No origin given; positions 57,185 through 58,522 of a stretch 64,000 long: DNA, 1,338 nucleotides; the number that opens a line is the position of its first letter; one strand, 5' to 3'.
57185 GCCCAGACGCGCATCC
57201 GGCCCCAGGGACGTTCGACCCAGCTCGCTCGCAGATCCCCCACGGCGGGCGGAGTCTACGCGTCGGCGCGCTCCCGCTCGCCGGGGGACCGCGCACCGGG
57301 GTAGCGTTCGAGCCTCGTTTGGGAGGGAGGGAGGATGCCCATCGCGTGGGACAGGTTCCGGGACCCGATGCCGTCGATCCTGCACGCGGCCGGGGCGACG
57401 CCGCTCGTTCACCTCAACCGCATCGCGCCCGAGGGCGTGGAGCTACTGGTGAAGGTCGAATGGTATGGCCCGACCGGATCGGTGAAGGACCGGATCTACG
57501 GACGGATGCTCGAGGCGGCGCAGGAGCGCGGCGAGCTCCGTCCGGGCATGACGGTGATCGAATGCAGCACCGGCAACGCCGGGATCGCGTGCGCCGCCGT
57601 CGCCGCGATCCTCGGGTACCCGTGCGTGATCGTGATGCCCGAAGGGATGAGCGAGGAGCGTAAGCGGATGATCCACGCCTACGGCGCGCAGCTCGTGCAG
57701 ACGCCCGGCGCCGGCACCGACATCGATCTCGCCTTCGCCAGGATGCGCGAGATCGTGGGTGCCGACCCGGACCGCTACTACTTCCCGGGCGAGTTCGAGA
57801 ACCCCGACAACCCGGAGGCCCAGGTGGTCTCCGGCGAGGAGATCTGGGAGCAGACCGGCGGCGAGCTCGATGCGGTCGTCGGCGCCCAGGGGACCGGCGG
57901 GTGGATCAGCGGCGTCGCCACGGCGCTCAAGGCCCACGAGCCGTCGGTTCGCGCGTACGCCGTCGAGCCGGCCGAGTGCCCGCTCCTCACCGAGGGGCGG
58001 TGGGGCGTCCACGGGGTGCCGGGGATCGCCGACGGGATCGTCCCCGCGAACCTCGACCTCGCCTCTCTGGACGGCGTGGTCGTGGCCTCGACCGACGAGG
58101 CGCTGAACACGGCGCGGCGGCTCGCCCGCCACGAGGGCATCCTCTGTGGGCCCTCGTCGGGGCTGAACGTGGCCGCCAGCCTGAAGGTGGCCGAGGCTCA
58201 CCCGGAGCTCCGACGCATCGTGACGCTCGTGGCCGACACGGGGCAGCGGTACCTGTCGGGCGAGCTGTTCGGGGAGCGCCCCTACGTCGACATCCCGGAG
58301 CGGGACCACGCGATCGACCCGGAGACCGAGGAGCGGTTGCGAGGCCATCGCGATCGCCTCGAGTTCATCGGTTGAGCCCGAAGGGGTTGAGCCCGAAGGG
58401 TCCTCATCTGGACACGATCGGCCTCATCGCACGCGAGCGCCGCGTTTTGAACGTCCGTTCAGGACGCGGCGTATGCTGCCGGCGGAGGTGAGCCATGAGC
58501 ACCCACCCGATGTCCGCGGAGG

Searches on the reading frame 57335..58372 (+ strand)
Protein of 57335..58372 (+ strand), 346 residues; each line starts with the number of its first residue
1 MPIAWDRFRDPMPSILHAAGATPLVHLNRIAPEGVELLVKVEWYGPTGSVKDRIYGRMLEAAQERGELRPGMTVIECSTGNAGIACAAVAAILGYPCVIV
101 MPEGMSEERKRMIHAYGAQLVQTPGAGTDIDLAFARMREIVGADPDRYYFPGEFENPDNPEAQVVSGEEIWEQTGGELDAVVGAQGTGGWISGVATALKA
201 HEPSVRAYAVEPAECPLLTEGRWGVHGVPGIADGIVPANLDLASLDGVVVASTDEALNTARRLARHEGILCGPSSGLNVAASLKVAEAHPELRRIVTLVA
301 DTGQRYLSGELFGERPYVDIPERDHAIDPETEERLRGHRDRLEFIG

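Call 36: search_protein_families(library=pfam, proteins=[window:57335-58372:+], max_evalue=0.001)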
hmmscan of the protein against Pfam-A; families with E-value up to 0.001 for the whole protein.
window:57335-58372:+ (346 aa): 1 family
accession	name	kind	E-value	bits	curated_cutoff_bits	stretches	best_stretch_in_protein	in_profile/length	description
PF00291.31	PALP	-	1.3e-74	251.6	35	1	17-301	3-295/295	Pyridoxal-phosphate dependent enzyme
